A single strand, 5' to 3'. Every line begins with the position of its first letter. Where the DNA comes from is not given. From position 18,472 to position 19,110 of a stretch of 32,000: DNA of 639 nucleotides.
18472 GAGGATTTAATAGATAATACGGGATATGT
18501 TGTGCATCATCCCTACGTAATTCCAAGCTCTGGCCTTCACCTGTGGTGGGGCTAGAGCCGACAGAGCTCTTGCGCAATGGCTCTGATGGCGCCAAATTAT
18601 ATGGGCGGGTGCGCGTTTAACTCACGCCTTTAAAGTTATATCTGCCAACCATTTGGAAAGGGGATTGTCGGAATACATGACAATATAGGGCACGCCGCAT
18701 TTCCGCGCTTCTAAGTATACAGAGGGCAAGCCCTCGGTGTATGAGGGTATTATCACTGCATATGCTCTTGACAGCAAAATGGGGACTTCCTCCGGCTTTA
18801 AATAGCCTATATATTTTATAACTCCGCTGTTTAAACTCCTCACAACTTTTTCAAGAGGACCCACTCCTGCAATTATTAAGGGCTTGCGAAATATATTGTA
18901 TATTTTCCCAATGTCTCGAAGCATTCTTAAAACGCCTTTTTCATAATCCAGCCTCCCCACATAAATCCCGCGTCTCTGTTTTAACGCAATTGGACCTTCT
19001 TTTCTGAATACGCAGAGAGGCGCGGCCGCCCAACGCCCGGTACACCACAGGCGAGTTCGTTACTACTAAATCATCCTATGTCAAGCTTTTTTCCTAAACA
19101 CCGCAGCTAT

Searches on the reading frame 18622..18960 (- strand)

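Call 67: search_protein_families(library=pfam, proteins=[window:18622-18960:-], max_evalue=0.01)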
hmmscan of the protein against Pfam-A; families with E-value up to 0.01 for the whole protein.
window:18622-18960:- (112 aa): 3 families
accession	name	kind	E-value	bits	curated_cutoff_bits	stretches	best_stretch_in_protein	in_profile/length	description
PF00534.26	Glycos_transf_1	-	3.7e-13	49.8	26.4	1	1-95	21-122/172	Glycosyl transferases group 1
PF13692.12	Glyco_trans_1_4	-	4.5e-12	46.9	27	1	1-95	7-106/142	Glycosyl transferases group 1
PF20706.3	GT4-conflict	-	0.0016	18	26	1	57-94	273-310/385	Family 4 Glycosyltransferase in conflict systems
